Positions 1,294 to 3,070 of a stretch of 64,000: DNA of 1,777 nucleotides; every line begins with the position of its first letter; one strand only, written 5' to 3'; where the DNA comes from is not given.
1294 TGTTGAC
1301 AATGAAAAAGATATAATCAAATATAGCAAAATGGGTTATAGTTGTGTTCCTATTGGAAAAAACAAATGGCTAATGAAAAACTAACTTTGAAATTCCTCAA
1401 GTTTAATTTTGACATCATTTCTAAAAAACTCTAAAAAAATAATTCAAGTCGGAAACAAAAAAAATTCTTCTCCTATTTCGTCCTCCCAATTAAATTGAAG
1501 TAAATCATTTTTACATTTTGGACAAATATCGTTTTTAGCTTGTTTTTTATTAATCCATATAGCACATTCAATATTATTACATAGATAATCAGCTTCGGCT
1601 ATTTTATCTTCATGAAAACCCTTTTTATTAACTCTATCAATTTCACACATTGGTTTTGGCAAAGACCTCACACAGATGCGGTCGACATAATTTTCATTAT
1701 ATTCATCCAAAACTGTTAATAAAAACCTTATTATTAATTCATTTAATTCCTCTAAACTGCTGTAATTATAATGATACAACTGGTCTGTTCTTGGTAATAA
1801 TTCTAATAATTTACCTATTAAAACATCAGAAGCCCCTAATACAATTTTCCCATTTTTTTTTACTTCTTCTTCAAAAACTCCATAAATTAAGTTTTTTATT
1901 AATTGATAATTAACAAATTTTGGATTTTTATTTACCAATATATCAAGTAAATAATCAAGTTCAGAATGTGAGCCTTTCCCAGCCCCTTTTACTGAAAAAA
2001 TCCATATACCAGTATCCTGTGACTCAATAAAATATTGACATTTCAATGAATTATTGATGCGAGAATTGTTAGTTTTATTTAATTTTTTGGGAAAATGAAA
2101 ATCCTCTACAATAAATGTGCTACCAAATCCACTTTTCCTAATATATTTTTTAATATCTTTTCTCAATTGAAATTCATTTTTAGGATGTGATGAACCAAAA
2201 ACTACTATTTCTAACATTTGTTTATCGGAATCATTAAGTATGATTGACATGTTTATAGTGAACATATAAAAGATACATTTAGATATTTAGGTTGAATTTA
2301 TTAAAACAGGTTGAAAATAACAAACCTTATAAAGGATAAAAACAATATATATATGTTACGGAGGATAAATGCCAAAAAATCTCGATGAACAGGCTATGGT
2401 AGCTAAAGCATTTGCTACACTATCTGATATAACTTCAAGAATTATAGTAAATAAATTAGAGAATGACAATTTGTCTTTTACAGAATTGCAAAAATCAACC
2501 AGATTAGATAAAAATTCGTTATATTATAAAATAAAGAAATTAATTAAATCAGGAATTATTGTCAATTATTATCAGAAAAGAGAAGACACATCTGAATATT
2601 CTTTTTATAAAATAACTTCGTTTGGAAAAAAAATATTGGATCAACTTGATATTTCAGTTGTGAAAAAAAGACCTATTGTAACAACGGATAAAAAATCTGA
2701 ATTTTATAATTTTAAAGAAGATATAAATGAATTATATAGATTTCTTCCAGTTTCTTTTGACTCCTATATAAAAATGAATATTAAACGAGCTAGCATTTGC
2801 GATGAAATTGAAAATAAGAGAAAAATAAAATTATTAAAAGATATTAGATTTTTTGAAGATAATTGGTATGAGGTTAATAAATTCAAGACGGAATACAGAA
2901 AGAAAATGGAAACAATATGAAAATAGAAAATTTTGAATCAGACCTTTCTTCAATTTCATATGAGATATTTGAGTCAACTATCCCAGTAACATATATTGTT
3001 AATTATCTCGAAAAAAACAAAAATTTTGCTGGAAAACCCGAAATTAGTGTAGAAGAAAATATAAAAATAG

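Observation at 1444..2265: SLOG/LOG-like Rossmannoid domain fused to a zinc ribbon, next to the integrase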

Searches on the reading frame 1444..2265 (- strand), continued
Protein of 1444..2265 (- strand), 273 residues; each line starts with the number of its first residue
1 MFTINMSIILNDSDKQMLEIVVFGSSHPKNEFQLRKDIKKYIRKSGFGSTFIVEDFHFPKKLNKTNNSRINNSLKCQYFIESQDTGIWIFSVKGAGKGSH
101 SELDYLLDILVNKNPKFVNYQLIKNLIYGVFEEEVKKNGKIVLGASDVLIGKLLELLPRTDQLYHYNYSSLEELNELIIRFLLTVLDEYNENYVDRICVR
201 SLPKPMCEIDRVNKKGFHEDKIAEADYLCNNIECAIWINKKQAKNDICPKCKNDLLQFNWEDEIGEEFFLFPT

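Call 75: fold_search(model_id=the predicted structure, library=viral)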
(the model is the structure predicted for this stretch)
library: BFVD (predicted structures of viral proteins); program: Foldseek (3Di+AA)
matches with E <= 10: 759; with E <= 0.001: 2
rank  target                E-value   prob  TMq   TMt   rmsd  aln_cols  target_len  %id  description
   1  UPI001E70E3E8         3.1e-04  1.00  0.34  0.45  11.9       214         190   14  (no name look-up for this kind of identifier)
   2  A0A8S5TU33            4.5e-04  1.00  0.39  0.31  10.8       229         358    9  Deoxyribosyltransferase [Siphoviridae sp. ctYcY12]
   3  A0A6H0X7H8            1.0e-03  0.94  0.24  0.21  10.5       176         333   10  (no name in the UniProt tables at hand)
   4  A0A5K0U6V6            1.1e-03  1.00  0.32  0.47   6.1       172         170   15  Nucleoside 2-deoxyribosyltransferase [Yasminevirus sp. GU-2018]
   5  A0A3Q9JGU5            1.8e-03  1.00  0.41  0.64   5.0       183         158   10  (no name in the UniProt tables at hand)
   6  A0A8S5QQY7            2.8e-03  0.99  0.34  0.45   8.0       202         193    8  Multimeric flavodoxin WrbA [Myoviridae sp. ctgXL3]
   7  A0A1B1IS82            3.3e-03  0.25  0.17  0.11  15.9       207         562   13  (no name in the UniProt tables at hand)
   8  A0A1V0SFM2            3.5e-03  0.99  0.34  0.58   5.3       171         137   15  Nucleoside 2-deoxyribosyltransferase [Hokovirus HKV1]
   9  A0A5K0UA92            4.3e-03  0.33  0.18  0.12  16.5       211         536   15  DNA mismatch repair proteins mutS family domain-containing protein [Yasminevirus sp. GU-2018]
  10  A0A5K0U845            6.2e-03  0.87  0.32  0.29  16.6       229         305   14  Nucleoside 2-deoxyribosyltransferase (Fragment) [Yasminevirus sp. GU-2018]
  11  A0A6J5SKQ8            7.0e-03  0.99  0.33  0.62   6.1       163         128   14  Nucleoside 2-deoxyribosyltransferase [uncultured Caudovirales phage]
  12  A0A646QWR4            8.5e-03  0.99  0.35  0.58   6.0       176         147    8  (no name in the UniProt tables at hand)
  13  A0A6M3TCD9            8.5e-03  0.95  0.31  0.29  11.4       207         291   11  (no name in the UniProt tables at hand)
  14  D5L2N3                1.0e-02  0.99  0.33  0.58   5.2       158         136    9  Nucleotidyl transferase [uncultured virus]
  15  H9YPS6                1.2e-02  0.94  0.35  0.49  13.8       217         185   10  (no name in the UniProt tables at hand)
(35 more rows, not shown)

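Call 82: find_encoding_contigs(protein=P0006, flank=6000, max_places=3)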
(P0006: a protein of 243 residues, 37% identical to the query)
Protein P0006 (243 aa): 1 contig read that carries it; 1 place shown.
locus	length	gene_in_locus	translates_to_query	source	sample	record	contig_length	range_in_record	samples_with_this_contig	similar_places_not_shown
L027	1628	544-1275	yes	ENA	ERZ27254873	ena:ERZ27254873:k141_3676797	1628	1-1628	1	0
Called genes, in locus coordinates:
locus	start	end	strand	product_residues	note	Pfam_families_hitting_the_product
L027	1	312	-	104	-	?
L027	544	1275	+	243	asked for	-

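Call 83: find_encoding_contigs(protein=P0007, flank=6000, max_places=3)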
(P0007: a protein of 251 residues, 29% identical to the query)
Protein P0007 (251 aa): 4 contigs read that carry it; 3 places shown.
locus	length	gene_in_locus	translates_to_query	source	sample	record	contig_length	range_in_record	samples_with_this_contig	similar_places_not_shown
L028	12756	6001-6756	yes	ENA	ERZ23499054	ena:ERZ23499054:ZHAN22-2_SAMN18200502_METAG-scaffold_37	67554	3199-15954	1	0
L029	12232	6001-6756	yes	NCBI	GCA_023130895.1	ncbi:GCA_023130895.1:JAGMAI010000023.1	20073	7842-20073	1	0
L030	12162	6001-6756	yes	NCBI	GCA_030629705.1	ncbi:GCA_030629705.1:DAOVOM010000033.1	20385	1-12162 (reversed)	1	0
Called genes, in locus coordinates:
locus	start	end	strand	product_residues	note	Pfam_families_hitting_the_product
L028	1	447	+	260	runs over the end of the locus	-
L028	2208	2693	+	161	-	-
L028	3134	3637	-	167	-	-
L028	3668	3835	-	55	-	-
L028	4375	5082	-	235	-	-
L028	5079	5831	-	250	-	PF01022:HTH_5 (weak), PF01047:MarR (weak), PF12802:MarR_2 (weak), PF13412:HTH_24 (weak)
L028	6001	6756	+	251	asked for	-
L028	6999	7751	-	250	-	-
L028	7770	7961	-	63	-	-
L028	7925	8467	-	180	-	-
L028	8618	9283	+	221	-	-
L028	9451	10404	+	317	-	PF13302:Acetyltransf_3 (faint), PF13420:Acetyltransf_4 (faint), PF13673:Acetyltransf_10 (faint), PF00583:Acetyltransf_1, PF13508:Acetyltransf_7, PF24553:Rv0428c_C (weak), PF08445:FR47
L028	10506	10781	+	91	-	-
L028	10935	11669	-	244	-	PF13181:TPR_8 (faint), PF00515:TPR_1 (weak), PF07719:TPR_2 (weak)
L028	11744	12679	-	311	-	PF03193:RsgA_GTPase (faint), PF00025:Arf, PF00071:Ras, PF08477:Roc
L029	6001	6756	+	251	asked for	-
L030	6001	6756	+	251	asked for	-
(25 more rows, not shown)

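Call 84: find_encoding_contigs(protein=P0020, flank=6000, max_places=3)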
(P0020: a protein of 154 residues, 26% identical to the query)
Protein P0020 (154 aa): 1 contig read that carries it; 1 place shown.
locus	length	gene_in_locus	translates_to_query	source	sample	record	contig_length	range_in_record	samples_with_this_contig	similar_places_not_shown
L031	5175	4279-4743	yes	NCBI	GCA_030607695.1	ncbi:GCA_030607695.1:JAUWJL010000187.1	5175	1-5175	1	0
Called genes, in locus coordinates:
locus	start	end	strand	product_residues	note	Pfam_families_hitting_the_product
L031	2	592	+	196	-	?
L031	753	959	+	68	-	-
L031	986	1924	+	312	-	PF00484:Pro_CA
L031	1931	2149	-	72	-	-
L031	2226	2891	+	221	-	PF07947:YhhN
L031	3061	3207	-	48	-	-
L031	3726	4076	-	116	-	PF01022:HTH_5 (weak), PF12840:HTH_20 (weak)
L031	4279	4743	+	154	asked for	-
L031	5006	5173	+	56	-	?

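Call 90: search_solved_structures(query=A11, max_evalue=10, show_alignments=3)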
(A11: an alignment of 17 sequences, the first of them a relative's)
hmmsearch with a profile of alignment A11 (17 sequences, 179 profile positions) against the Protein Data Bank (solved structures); distinct sequences matched with E-value up to 10: 0.

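Call 91: search_protein_families(library=pfam, alignment_id=A11, max_evalue=1)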
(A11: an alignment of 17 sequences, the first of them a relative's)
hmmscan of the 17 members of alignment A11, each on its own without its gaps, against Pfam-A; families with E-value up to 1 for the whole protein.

A. member 1, P0012 (169 aa): 2 families
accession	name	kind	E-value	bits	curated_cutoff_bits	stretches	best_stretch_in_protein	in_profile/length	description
PF05014.21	Nuc_deoxyrib_tr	-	0.0035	17.9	28.8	1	26-122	5-102/117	Nucleoside 2-deoxyribosyltransferase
PF24349.1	DUF7509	-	0.015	15.3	27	1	28-109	60-136/206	Domain of unknown function (DUF7509)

B. families by the number of members that match (of 17 scanned): 9 families
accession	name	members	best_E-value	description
PF05014.21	Nuc_deoxyrib_tr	4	0.0035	Nucleoside 2-deoxyribosyltransferase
PF24349.1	DUF7509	2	0.015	Domain of unknown function (DUF7509)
PF25136.1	DUF7823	1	0.019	Domain of unknown function (DUF7823)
PF13676.11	TIR_2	1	0.021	TIR domain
PF01429.25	MBD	1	0.066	Methyl-CpG binding domain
PF06786.17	UPF0253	1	0.11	Uncharacterised protein family (UPF0253)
PF14699.12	hGDE_N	1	0.12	N-terminal domain from the human glycogen debranching enzyme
PF13271.11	DUF4062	1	0.19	Domain of unknown function (DUF4062)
PF24533.1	Tri-helical_Ada2b_C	1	0.27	Ada2b-like, C-terminal tri-helical domain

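Call 101: list_cluster_members(proteins=[window:1444-2265:-, P0016, P0007, P0012, P0020, P0021, window:2369-2920:+])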
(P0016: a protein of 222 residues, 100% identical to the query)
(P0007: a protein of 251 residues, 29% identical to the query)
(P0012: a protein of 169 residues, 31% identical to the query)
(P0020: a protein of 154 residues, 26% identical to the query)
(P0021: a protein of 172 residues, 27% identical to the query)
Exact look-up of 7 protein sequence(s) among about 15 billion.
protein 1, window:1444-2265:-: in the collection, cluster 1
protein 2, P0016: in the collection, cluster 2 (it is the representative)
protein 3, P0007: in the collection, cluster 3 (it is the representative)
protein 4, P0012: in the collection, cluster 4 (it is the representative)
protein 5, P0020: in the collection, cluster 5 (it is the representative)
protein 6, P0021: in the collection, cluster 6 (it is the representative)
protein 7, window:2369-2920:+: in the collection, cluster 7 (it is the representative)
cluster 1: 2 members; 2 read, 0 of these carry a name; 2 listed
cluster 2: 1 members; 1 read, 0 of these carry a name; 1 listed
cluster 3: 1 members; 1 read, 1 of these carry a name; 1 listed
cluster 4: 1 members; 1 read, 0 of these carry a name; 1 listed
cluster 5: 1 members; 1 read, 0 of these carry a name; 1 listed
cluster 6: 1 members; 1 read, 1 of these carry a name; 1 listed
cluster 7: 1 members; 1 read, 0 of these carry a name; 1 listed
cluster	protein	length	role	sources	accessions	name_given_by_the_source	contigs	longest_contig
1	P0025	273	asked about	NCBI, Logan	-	-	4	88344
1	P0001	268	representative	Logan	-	-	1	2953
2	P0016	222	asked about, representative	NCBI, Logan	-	-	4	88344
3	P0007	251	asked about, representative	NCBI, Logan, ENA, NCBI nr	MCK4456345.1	MAG: hypothetical protein KAW39_01245 [Thermoplasmata archaeon] | hypothetical protein [Thermoplasmata archaeon]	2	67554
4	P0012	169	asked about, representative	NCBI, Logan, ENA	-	-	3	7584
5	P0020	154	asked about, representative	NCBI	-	-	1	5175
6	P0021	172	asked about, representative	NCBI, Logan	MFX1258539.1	MAG: hypothetical protein ACFFAN_11805 [Promethearchaeota archaeon]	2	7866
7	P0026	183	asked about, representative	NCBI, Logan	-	-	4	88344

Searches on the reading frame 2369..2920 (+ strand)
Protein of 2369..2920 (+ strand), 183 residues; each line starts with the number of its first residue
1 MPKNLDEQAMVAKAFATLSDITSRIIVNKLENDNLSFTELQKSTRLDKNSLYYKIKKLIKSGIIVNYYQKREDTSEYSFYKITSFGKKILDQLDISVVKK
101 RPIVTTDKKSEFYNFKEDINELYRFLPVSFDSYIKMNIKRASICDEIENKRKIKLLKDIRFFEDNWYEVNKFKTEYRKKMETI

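Call 3: search_protein_families(library=pfam, proteins=[window:2369-2920:+], max_evalue=1)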
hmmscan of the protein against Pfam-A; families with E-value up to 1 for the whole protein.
window:2369-2920:+ (183 aa): 11 families
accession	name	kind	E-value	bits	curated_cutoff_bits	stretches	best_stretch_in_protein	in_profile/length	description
PF13412.12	HTH_24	-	0.0015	18.5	21.9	1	31-64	14-47/48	Winged helix-turn-helix DNA-binding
PF04182.18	B-block_TFIIIC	-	0.0021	18.5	22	1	39-66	23-50/73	B-block binding subunit of TFIIIC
PF03551.20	PadR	-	0.0024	18.3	27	1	43-91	26-74/75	Transcriptional regulator PadR-like family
PF21984.2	DnaD_N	-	0.0031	18.1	27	1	33-94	34-95/101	DnaD N-terminal domain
PF12840.13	HTH_20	-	0.004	17.5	27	1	31-64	15-48/51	Helix-turn-helix domain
PF10711.15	DUF2513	-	0.0072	17.1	29.6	1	28-92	12-80/100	Hypothetical protein (DUF2513)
PF13601.12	HTH_34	-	0.015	15.9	27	1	31-88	11-67/80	Winged helix DNA-binding domain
PF01022.26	HTH_5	-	0.048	14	22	1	24-64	5-45/47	Bacterial regulatory protein, arsR family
PF01047.28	MarR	-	0.06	13.7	24.6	1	31-64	14-47/59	MarR family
PF24038.1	DUF7347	-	0.074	13.7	27.6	1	12-60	2-54/77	Domain of unknown function (DUF7347)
PF09202.17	Rio2_N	-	0.12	13.2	27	1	35-86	25-70/82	Rio2, N-terminal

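Call 4: search_protein_families(library=padloc, proteins=[window:2369-2920:+], max_evalue=1)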
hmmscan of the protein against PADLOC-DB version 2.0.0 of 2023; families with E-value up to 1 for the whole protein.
window:2369-2920:+ (183 aa): 7 families
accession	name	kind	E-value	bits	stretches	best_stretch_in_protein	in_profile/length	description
PDLC01438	Csa3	-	3.4e-08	31.9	1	6-141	133-262/305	"CAS-I,CAS-II,CAS-III,CAS-IV,CAS-V,CAS-VI; associated_signaling"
PDLC01858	CARF3--CARF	-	3.6e-05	21.8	1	13-69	138-192/204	-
PDLC01875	CARF3--CARF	-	0.00063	17.6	1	17-86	143-207/219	-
PDLC01879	CARF3--CARF_TM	-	0.00078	17.1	1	16-93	152-220/222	-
PDLC02976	WH_III-A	-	0.0027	16.3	1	32-132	16-102/104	-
PDLC01044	Csa3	-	0.0045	14.9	1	28-89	143-193/194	Type I-A associated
PDLC04772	PDC-M68A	-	0.0073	14.3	1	7-64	113-170/253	-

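Call 67: search_protein_families(library=ncbifam, proteins=[window:2369-2920:+], max_evalue=0.1)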
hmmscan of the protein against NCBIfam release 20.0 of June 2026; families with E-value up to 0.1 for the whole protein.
window:2369-2920:+ (183 aa): 4 families
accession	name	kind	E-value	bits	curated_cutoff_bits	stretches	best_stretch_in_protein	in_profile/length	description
TIGR03433.1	padR_acidobact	paralog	6e-05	23.1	101.8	1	45-92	36-83/101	PadR family transcriptional regulator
NF053660.1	ORF80_fam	equivalog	0.00061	19.6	95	1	22-79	4-60/70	ORF80 family leucine zipper DNA-binding protein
NF053758.1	ChrTpTrnRegChrS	equivalog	0.0019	18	250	1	14-67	8-61/158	chromate efflux transcriptional regulator ChrS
NF033789.1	repress_SdpR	subfamily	0.016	15.1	100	1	15-70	2-57/79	autorepressor SdpR family transcription factor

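Call 68: search_protein_families(library=phrogs, proteins=[window:2369-2920:+], max_evalue=0.1)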
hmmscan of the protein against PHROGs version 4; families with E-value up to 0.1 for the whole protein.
window:2369-2920:+ (183 aa): 7 families
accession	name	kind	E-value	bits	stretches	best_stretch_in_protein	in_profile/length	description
phrog_11195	-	unknown function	7.6e-06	26.4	1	4-93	7-95/122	-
phrog_678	-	DNA, RNA and nucleotide metabolism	3.3e-05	24.6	1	24-98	62-150/346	replication initiation O-like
phrog_585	-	unknown function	0.0012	20.1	1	22-93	22-88/128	-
phrog_11046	-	transcription regulation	0.0053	17.6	1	24-92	13-79/94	transcriptional regulator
phrog_1032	-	DNA, RNA and nucleotide metabolism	0.017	16.1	1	36-82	39-76/281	replication initiation protein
phrog_21716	-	unknown function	0.022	15.7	1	28-69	17-60/81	-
phrog_27314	-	unknown function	0.029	15.7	1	22-79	27-84/92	-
